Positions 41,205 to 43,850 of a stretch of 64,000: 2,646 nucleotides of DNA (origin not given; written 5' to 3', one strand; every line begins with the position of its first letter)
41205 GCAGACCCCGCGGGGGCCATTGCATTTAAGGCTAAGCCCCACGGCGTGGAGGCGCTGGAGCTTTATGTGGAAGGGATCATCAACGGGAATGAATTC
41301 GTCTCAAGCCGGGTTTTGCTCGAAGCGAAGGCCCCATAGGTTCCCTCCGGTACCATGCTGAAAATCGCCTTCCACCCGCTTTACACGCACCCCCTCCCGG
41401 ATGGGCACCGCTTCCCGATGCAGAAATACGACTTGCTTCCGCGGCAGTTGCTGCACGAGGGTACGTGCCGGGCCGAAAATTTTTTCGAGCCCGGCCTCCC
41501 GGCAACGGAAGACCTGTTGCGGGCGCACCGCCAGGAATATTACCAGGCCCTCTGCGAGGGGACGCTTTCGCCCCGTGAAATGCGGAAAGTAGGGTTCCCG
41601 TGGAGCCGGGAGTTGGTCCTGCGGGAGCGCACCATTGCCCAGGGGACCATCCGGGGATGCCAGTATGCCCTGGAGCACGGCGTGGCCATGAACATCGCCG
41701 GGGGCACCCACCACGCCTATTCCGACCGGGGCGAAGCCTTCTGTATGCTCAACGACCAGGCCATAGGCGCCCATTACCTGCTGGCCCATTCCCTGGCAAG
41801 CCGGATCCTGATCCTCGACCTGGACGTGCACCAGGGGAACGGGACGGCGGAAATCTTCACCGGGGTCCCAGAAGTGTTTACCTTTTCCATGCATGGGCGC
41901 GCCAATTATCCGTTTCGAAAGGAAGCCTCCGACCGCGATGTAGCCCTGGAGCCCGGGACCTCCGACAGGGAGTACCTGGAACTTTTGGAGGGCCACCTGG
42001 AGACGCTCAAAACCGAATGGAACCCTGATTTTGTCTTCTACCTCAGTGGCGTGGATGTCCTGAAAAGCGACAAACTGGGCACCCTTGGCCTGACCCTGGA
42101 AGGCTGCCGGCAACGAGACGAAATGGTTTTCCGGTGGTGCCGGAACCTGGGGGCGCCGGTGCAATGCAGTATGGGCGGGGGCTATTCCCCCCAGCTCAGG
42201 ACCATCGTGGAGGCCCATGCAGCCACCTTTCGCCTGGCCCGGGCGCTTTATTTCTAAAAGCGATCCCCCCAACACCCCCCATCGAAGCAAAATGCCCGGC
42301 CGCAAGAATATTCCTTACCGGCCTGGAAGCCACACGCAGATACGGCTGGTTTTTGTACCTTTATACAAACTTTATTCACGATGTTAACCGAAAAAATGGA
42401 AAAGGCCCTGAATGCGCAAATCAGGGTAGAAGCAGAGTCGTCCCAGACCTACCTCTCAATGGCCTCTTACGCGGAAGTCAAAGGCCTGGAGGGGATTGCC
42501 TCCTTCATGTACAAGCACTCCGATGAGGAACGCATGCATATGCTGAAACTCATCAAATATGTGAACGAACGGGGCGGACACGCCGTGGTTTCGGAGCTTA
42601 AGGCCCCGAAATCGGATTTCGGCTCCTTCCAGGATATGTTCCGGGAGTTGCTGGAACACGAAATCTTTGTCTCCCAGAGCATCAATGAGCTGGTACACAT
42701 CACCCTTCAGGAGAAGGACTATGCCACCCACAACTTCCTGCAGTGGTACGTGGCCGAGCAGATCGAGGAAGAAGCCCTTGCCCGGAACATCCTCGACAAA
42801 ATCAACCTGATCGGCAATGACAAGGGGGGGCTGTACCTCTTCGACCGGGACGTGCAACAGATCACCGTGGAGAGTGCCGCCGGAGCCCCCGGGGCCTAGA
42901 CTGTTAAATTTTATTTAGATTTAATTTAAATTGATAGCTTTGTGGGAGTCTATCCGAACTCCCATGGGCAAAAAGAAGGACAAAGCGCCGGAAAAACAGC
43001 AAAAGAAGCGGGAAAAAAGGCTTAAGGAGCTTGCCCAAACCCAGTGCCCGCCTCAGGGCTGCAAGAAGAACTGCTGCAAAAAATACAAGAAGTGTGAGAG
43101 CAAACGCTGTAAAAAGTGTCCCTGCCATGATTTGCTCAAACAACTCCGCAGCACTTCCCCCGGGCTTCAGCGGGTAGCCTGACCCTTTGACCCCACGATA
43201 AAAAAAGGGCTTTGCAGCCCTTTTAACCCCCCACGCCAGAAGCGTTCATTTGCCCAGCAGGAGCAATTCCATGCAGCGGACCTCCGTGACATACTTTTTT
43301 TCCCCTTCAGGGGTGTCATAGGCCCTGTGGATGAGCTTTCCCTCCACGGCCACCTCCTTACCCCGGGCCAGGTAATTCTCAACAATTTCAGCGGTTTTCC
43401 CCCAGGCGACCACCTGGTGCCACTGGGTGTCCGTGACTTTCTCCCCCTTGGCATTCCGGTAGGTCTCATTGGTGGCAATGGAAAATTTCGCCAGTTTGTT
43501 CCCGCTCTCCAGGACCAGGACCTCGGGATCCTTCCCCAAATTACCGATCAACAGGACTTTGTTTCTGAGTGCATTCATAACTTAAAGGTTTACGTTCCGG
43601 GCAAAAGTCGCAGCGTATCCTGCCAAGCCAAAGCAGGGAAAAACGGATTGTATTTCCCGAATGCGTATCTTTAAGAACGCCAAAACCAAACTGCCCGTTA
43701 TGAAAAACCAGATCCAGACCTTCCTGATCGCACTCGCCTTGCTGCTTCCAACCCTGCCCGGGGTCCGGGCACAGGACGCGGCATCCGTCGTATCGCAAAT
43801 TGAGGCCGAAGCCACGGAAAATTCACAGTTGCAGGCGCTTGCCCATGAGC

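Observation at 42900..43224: Fur-box-controlled 8-Cys mini-protein directly downstream of ferritin: possible Bfd-analogous iron-mobilisation partner or metallothionein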

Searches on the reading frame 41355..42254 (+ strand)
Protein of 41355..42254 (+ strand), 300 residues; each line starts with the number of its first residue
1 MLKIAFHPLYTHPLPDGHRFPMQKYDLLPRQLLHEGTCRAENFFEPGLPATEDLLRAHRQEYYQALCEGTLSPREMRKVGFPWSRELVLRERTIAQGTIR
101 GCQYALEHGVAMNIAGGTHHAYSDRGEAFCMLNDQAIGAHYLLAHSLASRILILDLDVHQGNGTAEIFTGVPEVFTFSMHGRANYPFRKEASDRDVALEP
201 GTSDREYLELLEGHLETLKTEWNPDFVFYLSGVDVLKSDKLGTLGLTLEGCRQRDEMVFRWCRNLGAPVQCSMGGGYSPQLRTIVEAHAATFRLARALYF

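Call 3: search_protein_families(library=pfam, proteins=[window:41355-42254:+], max_evalue=1)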
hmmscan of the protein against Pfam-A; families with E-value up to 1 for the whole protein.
window:41355-42254:+ (300 aa): 1 family
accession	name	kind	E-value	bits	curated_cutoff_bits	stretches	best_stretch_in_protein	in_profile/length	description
PF00850.24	Hist_deacetyl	-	5.2e-52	177.5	27.9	1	18-289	1-295/298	Histone deacetylase domain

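Call 4: search_protein_families(library=ncbifam, proteins=[window:41355-42254:+], max_evalue=1)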
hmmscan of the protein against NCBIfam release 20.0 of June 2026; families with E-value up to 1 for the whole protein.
window:41355-42254:+ (300 aa): 0 families

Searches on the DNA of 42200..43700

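Call 47: search_rna_families(source=window, start=42200, end=43700, threshold=evalue, max_evalue=1)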
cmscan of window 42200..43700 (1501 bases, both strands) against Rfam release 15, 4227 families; matches with E-value up to 1: 1.
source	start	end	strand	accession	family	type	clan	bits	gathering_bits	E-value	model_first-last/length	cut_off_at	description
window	42610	42820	-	RF02189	ST7-OT4_3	Gene; lncRNA;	-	20.7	50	0.039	1-302/302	no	ST7 overlapping transcript 4 conserved region 3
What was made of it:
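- There is no Rfam match (call 47).
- Tried and rejected: Rfam on 42200-43700 returned only a chance lncRNA hit (call 47).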

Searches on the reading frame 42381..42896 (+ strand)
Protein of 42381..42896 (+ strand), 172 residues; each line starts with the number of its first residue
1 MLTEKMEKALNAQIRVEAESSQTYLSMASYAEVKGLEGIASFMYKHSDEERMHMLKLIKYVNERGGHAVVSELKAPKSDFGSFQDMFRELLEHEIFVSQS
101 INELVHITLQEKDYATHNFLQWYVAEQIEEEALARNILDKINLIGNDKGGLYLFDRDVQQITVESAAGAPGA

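Call 3: search_protein_families(library=pfam, proteins=[window:42381-42896:+], max_evalue=1)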
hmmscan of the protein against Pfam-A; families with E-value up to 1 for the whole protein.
window:42381-42896:+ (172 aa): 3 families
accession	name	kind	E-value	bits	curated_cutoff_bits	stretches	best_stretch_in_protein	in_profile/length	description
PF00210.30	Ferritin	-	3e-41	141.1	24.5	1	8-144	2-142/142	Ferritin-like domain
PF02915.23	Rubrerythrin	-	0.00032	21.5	22.8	1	9-128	2-128/137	Rubrerythrin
PF07744.19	SPOC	-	0.073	13.4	25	1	6-74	40-102/153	SPOC domain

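Call 4: search_protein_families(library=ncbifam, proteins=[window:42381-42896:+], max_evalue=1)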
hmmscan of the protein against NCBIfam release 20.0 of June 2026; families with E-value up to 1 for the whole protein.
window:42381-42896:+ (172 aa): 9 families
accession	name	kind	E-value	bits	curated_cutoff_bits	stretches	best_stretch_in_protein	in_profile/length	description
NF007638.0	PRK10304.1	equivalog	1.9e-40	138.5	178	1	1-161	1-161/165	non-heme ferritin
NF011597.0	PRK15022.1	equivalog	1.4e-14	54.3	154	1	1-142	1-142/167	non-heme ferritin-like protein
NF045767.1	RuberyRbr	equivalog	0.04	13.9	200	1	7-65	10-68/194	rubrerythrin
NF000818.0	PRK00062.1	subfamily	0.063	11.9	398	1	65-121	364-418/429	glutamate-1-semialdehyde 2,1-aminomutase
NF040955.1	Arch_DPS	equivalog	0.078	12.6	250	1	71-140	94-161/177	DNA protection during starvation protein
NF053679.1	CysteaSynCapA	equivalog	0.079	11.7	600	1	11-104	66-155/329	cysteate synthase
NF045783.1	Nigrythrn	equivalog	0.087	12.9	340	1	9-58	32-81/202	nigerythrin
TIGR02521.1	type_IV_pilW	equivalog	0.12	12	154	0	78-125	149-197/234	type IV pilus biogenesis/stability protein PilW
NF009932.0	PRK13395.1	subfamily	0.15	11.6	160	1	26-80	13-66/171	ureidoglycolate lyase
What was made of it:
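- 42381..42899 (+): Non-heme ferritin gene (172 aa, pI 4.97, net charge -11). It is the conserved upstream neighbour, and its own promoter lacks the Fur-type box. PF00210 E 3e-41 and NF007638 non-heme ferritin (calls 3, 4).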

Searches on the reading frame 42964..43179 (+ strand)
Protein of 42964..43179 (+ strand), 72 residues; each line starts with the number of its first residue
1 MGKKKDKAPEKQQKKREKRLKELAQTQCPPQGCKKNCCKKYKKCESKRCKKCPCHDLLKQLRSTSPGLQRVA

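Call 3: search_protein_families(library=pfam, proteins=[window:42965-43179:+], max_evalue=1)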
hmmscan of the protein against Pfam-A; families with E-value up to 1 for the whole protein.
window:42965-43179:+ (70 aa): 1 family
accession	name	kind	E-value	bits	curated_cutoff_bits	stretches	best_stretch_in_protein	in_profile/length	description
PF12279.13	DUF3619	-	0.16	12.8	22.2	1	23-52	20-51/130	Protein of unknown function (DUF3619)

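Call 4: search_protein_families(library=ncbifam, proteins=[window:42965-43179:+], max_evalue=1)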
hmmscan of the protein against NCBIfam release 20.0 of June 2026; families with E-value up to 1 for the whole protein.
window:42965-43179:+ (70 aa): 1 family
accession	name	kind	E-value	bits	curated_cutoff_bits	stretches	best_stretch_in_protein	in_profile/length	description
NF002376.0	PRK01371.1-3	equivalog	0.1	12.9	181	1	8-68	116-174/179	Sec-independent protein translocase protein TatB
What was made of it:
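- Tried and rejected: My first family scan (calls 3-4) used 42965 as the start and was out of frame.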

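Call 7: search_protein_families(library=pfam, proteins=[window:42964-43179:+], max_evalue=10)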
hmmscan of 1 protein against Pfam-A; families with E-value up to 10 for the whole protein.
window:42964-43179:+ (72 aa): 1 family
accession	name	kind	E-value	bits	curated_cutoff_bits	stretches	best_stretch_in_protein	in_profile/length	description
PF06658.17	DUF1168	-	1.8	8.8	22.1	1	3-46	75-118/137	Protein of unknown function (DUF1168)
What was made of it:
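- On Bfd / Fer2_BFD (PF04324): hmmscan against Pfam-A at E up to 10 returned only a chance DUF1168 hit (E 1.8) (call 7).
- On Fur-regulated basic proteins FbpA/FbpB (Pfam Fur_reg_FbpA, Fur_reg_FbpB): No hit at E up to 10 (call 7).
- On Bacterial metallothionein (SmtA/BmtA, PF02069): No Pfam hit (call 7).
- On SEC-C motif (PF02810): No hit (call 7).
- Closest known: Bfd, bacterioferritin-associated ferredoxin. Different: No sequence or profile similarity (call 7).
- Closest known: FbpA/FbpB/FbpC, Fur-regulated basic proteins of Bacillus subtilis. Different: No homology (no Pfam hit, call 7).
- Closest known: SEC-C motif. Different: There is no Pfam hit (call 7) and the context is different, since SEC-C is the C-terminal tail of SecA and other proteins.
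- There is no hit to the Pfam FbpA/FbpB families or to any zinc-knuckle family (call 7). There is no hit to bacterial metallothionein models (call 7).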

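Call 8: search_protein_families(library=ncbifam, proteins=[window:42964-43179:+], max_evalue=10)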
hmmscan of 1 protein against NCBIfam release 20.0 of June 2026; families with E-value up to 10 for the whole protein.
window:42964-43179:+ (72 aa): 0 families
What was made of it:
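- On Bfd / Fer2_BFD (PF04324): NCBIfam returned nothing (call 8).
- Tried and rejected: Pfam-A and NCBIfam at E up to 10 gave nothing meaningful (calls 7, 8).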

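Call 9: find_homologous_proteins(query=window:42964-43179:+, max_evalue=0.01)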
Query seq(72 aa) (72 aa): 16 proteins with E <= 0.01 among 16 candidates.
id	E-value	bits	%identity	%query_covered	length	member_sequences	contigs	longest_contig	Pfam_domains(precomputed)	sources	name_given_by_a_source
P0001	3.7e-37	143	100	100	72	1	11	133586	-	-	-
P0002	1.0e-31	126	89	100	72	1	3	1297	-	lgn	-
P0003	8.3e-28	113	81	100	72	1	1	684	-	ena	-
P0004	1.3e-20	91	68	100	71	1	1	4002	-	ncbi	-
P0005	4.8e-20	89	71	100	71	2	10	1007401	-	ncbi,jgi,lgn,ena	jgi:hypothetical protein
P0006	1.9e-19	87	70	74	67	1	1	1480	-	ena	-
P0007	6.6e-19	85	67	100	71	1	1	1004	-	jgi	jgi:hypothetical protein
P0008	4.3e-18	83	69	100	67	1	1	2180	-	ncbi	-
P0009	4.7e-18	83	74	65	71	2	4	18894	-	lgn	-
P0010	8.8e-18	82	70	79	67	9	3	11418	-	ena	-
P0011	2.0e-17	80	68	79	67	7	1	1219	-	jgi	jgi:hypothetical protein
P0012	1.2e-16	78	63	83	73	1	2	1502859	-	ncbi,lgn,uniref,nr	ncbi:hypothetical protein OZ410_02775 [Robiginitalea sp. M366]|uniref:hypothetical protein n=1 Tax=R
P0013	3.1e-15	74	67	79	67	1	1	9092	-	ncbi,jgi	ncbi:MAG: hypothetical protein P8Z38_05660 [Robiginitalea sp.]|jgi:hypothetical protein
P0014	1.1e-8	53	66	61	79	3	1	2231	-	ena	-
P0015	1.5e-7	49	92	17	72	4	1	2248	-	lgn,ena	-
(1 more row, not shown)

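Call 12: find_related_loci(query=A1, collection=genome_contigs, flank=5000)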
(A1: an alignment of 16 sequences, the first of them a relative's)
Query A1 (72 aa) in genome_contigs; peptide patterns used: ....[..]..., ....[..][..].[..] (x = any residue, [..] = any of these).
599 stretches matched a pattern (row limit reached: there are more); 116 encode a relative of the query (tblastn E <= 1e-3); the best 80 are kept; 80 distinct loci.
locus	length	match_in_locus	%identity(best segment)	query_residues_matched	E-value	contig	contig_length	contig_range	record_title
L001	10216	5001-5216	89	1-72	2e-26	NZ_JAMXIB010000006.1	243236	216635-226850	Robiginitalea marina strain 2V75 scaffold_6_length=243237, whole genome shotgun sequence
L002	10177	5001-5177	63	13-72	3e-18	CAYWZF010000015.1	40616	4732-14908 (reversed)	MAG TPA_asm: uncultured Robiginitalea sp. isolate binchicken_co176_129 genome assembly, contig: NODE_326_length_40616_co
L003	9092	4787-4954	67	16-72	3e-17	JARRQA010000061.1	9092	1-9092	MAG: Robiginitalea sp. isolate Spart_190_MAG scaffold_3627, whole genome shotgun sequence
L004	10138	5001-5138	74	16-61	5e-17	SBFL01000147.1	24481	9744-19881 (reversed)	MAG: Bacteroidetes bacterium isolate M0035 scaffold_426_1, whole genome shotgun sequence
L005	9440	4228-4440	67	1-72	3e-14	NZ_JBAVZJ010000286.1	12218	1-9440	MAG: Robiginitalea sp. isolate MFD05004_ilm_asm_bin6 k127_27544, whole genome shotgun sequence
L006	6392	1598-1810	71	1-72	3e-14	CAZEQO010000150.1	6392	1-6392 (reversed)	MAG TPA_asm: uncultured Robiginitalea sp. isolate binchicken_co405_20 genome assembly, contig: NODE_18665_length_6392_co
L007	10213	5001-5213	68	1-72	5e-14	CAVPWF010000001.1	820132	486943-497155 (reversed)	MAG: uncultured Flavobacteriaceae bacterium isolate MFD09964.bin.1.79 genome assembly, contig: contig_151, whole genome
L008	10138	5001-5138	52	30-72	4e-11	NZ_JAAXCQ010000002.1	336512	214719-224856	Arenibacter sp. 6A1 Scaffold2_1, whole genome shotgun sequence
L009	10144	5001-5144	58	1-57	4e-11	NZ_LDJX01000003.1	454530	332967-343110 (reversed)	Croceitalea dokdonensis DOKDO 023 contig3, whole genome shotgun sequence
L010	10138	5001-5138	57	16-66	6e-11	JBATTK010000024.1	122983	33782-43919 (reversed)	MAG: Saonia sp. isolate MFD12163_ilm_asm_bin4 k127_78688, whole genome shotgun sequence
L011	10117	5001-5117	69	29-66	9e-11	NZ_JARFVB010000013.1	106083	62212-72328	Flagellimonas yonaguniensis strain 334s03 Scaffold13, whole genome shotgun sequence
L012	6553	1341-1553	64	1-72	1e-10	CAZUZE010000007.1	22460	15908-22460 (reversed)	MAG TPA_asm: uncultured Robiginitalea sp. isolate binchicken_co176_81 genome assembly, contig: NODE_1187_length_22460_co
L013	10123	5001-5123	59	16-61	1e-10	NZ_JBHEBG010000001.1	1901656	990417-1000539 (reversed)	Spongiimicrobium sp. 3-5 NODE_1_length_1901656_cov_392.175808, whole genome shotgun sequence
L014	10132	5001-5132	57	19-61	7e-10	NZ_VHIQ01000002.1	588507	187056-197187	Paucihalobacter ruber strain CWB-1 Scaffold2, whole genome shotgun sequence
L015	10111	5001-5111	62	30-66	1e-9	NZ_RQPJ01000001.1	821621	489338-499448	Arenibacter aquaticus strain GUO NODE_1_length_821533_cov_138.790771, whole genome shotgun sequence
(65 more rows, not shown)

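Call 26: search_protein_representatives(alignment_id=A1)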
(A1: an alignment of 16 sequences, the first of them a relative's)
Query: 16 sequences, 71 profile positions. Proteins with E-value up to 0.001 (for the whole library): 27; up to 1e-10: 5; up to 1e-30: 0. The best 27 are listed.
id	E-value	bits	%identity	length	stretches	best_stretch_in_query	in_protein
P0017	4.0e-27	110.1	-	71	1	1-71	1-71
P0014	3.0e-23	97.6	-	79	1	1-71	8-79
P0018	9.1e-22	92.9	-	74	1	1-71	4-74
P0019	2.7e-11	59.3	-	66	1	32-61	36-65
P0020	8.1e-11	57.8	-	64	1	2-61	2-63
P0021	4.7e-10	55.3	-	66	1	2-68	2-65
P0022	2.1e-09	53.3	-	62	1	1-61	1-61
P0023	2.6e-09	53.0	-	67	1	19-61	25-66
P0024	6.4e-09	51.7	-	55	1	30-62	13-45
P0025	7.4e-08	48.3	-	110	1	16-60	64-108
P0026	1.1e-07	47.8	-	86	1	1-61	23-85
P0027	1.1e-07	47.8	-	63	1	1-61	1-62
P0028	1.3e-07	47.6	-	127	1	30-65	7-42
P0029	1.5e-06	44.1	-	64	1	27-54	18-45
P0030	1.6e-06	44.1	-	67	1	3-64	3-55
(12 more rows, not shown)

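Call 29: search_solved_structures(query=A1, max_evalue=10, show_alignments=3)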
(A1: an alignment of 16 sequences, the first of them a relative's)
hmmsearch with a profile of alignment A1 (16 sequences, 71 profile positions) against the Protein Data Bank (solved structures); distinct sequences matched with E-value up to 10: 0.
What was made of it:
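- Tried and rejected: A profile search of PDB sequences gave no hit (call 29).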

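Call 32: predict_structure(alignment_id=A1)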
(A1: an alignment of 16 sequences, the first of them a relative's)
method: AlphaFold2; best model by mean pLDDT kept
length: 72 residues; sequences in the alignment: 16
mean_pLDDT: 57.6   pTM: 0.33
mean pLDDT of the five models: 57.6, 56.4, 56.0, 54.1, 52.6
residues with pLDDT >= 90: 0; 70-90: 9; 50-70: 54; < 50: 9
segments of 3 or more residues with pLDDT < 50: 69-72
pLDDT, mean of each block of 10 residues (from residue 1): 58 74 59 54 55 59 50 35
secondary structure, 60 per line:
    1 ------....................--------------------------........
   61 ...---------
elements in order: H7-26 H53-63

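Call 38: find_related_loci(query=A2, collection=genome_contigs, flank=4000)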
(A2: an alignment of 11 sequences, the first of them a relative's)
Query A2 (86 aa) in genome_contigs; peptide patterns used: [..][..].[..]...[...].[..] (x = any residue, [..] = any of these).
322 stretches matched a pattern; 254 encode a relative of the query (tblastn E <= 1e-3); the best 80 are kept; 80 distinct loci.
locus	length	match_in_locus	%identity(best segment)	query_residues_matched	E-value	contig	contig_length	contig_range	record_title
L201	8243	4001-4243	57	1-86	4e-19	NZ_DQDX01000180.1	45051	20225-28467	MAG: Flavobacterium sp. isolate UBA12334 contig_170, whole genome shotgun sequence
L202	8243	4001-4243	57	1-86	6e-18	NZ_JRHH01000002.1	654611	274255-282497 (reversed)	Flavobacterium aquatile LMG 4008 = ATCC 11947 strain LMG 4008 contig2, whole genome shotgun sequence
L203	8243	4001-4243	55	4-86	1e-15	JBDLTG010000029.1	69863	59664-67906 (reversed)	MAG: Bacteroidota bacterium isolate lajara_2019_sw_WHONDRS-S19S_0034_B_bin.12 scaffold_244063, whole genome shotgun sequ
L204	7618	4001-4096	91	55-86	4e-15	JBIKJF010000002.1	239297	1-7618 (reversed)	MAG: Flavobacterium sp. isolate ME2014-06-19_3300042502_group5_bin110 Rohwer_bin880_scaffold_19_c1, whole genome shotgun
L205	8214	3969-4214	51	4-86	8e-15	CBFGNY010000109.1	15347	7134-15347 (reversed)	MAG TPA_asm: uncultured Flavobacterium sp. isolate ERR5385025_metabat2_14 genome assembly, contig: ERZ27258652.502, whol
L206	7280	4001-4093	94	56-86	8e-15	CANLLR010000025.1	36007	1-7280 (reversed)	MAG: Flavobacteriaceae bacterium isolate ZE-15may19-117 genome assembly, contig: ZE-15May19-c1020, whole genome shotgun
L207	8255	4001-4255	52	4-86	1e-14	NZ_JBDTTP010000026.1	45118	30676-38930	MAG: Flavobacterium sp. isolate cluster3_bin.299 NODE_2043_length_45118_cov_15.562923, whole genome shotgun sequence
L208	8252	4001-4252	59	4-86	2e-14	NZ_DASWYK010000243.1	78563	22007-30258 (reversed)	MAG: Flavobacterium sp. isolate SMAG_U3709 k141_610170, whole genome shotgun sequence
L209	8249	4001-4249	51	4-86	3e-14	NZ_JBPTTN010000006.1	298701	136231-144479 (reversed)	Flavobacterium sp. RSSA_27 contig_6, whole genome shotgun sequence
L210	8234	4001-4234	53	4-86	3e-14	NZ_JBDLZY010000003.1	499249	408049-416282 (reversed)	Flavobacterium maritimum strain SYSU M80005 NODE_3_length_499249_cov_309.123134, whole genome shotgun sequence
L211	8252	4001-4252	54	4-86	4e-14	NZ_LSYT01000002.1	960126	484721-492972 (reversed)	Flavobacterium chilense strain LMG 26360 contig02, whole genome shotgun sequence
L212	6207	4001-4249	51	4-86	4e-14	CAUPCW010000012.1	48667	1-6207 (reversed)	MAG: uncultured Flavobacterium sp. isolate m02-metabat.1 genome assembly, contig: m02-c116, whole genome shotgun sequenc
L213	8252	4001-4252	59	4-86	4e-14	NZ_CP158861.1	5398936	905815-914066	Flavobacterium anhuiense strain FLA4 chromosome, complete genome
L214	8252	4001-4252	55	4-86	3e-14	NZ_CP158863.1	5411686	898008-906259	Flavobacterium ginsenosidimutans strain FLA2 chromosome, complete genome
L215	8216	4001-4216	46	12-86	6e-14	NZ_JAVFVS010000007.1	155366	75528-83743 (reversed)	Flavobacterium sp. LHD-80 LHD.80_ctg007, whole genome shotgun sequence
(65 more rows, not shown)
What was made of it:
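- At least 116 and 254 tblastn-confirmed loci were found in GTDB genomes (calls 12, 38).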

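Call 50: predict_structure(alignment_id=A3)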
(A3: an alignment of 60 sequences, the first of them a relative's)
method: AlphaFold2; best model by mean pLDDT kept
length: 72 residues; sequences in the alignment: 60
mean_pLDDT: 63.4   pTM: 0.31
mean pLDDT of the five models: 63.4, 63.4, 62.1, 58.3, 54.5
residues with pLDDT >= 90: 0; 70-90: 22; 50-70: 42; < 50: 8
segments of 3 or more residues with pLDDT < 50: 69-72
pLDDT, mean of each block of 10 residues (from residue 1): 59 75 61 68 71 62 53 40
secondary structure, 60 per line:
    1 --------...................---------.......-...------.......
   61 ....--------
elements in order: H9-27 H37-43 H54-64
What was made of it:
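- Tried and rejected: The models show helices at 9-27, 37-43 and 54-64, and the Cys loop is not confidently placed (calls 32, 50).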

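Call 56: fold_search(model_id=the predicted structure, library=pdb)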
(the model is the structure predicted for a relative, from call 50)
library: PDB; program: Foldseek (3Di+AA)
matches with E <= 10: 0; with E <= 0.001: 0
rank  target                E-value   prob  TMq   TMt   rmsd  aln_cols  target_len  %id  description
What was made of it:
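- The AF2 models are of low confidence (pLDDT 58-63) and give no fold match (calls 32, 50, 56).
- Tried and rejected: Foldseek against the PDB returned 0 matches (call 56).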
